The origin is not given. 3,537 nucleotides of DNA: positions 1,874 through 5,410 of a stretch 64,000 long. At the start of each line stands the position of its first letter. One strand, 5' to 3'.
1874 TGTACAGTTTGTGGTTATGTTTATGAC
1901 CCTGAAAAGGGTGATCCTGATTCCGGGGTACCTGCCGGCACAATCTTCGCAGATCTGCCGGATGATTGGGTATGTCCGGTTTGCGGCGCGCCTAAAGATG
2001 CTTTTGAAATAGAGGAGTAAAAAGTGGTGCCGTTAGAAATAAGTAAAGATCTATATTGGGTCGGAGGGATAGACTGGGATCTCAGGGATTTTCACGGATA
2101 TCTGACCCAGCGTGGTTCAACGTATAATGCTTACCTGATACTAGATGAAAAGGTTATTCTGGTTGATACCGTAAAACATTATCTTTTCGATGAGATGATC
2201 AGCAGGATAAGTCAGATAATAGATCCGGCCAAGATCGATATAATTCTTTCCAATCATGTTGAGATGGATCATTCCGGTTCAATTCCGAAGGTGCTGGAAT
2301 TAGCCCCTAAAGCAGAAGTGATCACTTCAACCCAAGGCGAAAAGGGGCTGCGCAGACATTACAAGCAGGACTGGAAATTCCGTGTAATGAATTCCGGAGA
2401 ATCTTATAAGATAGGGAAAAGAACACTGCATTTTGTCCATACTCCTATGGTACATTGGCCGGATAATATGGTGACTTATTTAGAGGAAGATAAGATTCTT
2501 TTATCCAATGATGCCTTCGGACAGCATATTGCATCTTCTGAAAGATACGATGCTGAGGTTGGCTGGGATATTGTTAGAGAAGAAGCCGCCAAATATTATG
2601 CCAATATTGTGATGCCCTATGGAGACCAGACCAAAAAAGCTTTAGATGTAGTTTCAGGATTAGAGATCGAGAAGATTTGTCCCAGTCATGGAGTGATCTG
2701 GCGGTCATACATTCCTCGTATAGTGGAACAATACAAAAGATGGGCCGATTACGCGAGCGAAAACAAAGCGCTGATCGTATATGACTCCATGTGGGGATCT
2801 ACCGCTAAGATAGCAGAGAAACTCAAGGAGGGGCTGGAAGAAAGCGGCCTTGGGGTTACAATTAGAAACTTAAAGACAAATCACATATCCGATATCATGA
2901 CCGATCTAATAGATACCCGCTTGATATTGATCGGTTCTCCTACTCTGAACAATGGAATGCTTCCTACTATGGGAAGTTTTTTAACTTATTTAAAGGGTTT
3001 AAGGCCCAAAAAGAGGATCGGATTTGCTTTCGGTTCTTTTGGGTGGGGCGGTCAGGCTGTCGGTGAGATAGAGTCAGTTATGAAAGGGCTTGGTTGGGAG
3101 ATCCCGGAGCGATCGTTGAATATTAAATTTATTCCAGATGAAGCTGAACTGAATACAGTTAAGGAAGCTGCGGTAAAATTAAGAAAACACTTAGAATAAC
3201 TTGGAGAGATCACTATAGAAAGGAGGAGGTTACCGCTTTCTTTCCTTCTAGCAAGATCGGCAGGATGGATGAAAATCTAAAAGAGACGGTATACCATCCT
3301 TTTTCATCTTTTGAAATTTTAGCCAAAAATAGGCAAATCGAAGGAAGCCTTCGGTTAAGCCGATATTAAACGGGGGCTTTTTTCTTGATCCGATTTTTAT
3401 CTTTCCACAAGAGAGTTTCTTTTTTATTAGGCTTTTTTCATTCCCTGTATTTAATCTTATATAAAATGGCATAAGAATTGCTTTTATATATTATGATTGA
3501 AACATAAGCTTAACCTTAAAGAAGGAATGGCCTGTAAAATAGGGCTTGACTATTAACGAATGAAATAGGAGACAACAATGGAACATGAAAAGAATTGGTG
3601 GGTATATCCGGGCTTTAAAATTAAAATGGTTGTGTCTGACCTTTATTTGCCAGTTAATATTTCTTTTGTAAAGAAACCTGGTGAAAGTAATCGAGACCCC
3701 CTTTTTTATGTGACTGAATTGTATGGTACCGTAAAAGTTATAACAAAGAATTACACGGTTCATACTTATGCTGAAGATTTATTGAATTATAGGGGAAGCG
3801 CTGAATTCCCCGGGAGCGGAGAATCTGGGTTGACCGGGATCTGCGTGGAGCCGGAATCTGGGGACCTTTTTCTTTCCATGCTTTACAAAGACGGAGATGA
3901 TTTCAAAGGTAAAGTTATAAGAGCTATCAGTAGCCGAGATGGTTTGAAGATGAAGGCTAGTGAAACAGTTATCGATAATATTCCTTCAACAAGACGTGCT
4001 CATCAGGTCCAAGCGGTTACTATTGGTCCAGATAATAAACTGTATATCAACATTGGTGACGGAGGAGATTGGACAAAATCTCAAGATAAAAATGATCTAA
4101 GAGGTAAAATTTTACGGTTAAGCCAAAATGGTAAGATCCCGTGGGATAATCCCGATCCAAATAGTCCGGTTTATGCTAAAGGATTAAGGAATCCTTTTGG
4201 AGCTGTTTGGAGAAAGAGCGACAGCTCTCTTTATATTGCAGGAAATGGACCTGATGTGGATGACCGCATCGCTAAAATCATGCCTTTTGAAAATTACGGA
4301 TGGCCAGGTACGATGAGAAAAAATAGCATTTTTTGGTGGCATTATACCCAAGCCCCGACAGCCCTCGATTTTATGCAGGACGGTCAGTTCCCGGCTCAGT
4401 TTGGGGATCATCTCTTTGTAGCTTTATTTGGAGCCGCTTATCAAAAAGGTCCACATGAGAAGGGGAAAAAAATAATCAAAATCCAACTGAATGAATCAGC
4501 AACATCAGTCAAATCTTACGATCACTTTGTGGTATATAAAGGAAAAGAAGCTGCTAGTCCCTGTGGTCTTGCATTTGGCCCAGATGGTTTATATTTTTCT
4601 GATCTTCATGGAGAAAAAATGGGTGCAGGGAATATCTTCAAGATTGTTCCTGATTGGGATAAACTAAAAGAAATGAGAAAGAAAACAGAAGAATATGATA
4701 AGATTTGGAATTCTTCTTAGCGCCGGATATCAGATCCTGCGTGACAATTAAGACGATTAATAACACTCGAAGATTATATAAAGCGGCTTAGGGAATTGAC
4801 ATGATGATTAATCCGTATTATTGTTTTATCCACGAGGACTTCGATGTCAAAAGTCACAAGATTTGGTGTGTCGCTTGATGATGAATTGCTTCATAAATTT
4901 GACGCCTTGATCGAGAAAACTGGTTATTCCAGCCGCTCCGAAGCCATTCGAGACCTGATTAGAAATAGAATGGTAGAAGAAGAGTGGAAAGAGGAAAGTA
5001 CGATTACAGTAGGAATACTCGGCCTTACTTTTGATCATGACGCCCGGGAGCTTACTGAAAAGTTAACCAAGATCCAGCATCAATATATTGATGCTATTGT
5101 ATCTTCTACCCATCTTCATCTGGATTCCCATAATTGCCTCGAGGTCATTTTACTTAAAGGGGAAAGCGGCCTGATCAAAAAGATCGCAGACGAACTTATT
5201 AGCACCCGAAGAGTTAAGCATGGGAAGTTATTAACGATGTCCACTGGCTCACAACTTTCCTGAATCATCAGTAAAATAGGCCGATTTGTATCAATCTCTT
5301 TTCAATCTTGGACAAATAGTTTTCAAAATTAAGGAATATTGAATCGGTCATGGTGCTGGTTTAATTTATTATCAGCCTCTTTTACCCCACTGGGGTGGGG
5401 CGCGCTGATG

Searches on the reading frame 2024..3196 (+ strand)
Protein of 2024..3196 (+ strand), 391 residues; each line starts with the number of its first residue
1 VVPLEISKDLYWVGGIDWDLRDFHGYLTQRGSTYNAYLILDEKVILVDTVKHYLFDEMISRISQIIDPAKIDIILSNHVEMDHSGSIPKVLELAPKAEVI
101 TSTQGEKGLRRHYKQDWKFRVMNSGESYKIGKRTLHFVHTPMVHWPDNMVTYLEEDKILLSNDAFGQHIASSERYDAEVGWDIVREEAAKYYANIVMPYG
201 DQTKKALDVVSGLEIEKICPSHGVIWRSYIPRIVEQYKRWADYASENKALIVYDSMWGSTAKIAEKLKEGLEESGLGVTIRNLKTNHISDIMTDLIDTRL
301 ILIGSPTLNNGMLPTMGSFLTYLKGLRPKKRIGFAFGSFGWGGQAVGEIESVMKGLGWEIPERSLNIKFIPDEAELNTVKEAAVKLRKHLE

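Call 22: search_protein_families(library=pfam, proteins=[window:2024-3196:+], max_evalue=0.001)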
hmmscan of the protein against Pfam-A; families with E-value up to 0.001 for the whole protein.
window:2024-3196:+ (391 aa): 5 families
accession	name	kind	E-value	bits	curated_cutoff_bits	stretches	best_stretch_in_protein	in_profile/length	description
PF19583.5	ODP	-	1.7e-25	90.5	27.2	1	34-223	3-194/194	ODP family beta lactamase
PF00258.30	Flavodoxin_1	-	3.8e-16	60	25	1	251-377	1-137/143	Flavodoxin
PF00753.33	Lactamase_B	-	5.5e-11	43.2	22.7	1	34-191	6-162/196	Metallo-beta-lactamase superfamily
PF12724.12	Flavodoxin_5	-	1.7e-05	25.6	27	1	250-335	1-82/145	Flavodoxin domain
PF12706.13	Lactamase_B_2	-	5.8e-05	23.2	27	1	45-148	3-116/200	Beta-lactamase superfamily domain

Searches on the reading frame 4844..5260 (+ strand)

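Call 78: search_protein_families(library=pfam, proteins=[window:4844-5260:+], max_evalue=0.00001)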
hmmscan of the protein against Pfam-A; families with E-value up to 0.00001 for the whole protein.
window:4844-5260:+ (139 aa): 2 families
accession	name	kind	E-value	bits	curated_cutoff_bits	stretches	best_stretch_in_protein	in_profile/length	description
PF08753.17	NikR_C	-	1.6e-28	99.1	22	1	56-131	1-76/77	NikR C terminal nickel binding domain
PF01402.27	RHH_1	-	1.8e-11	44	20.5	1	6-42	1-36/39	Ribbon-helix-helix protein, copG family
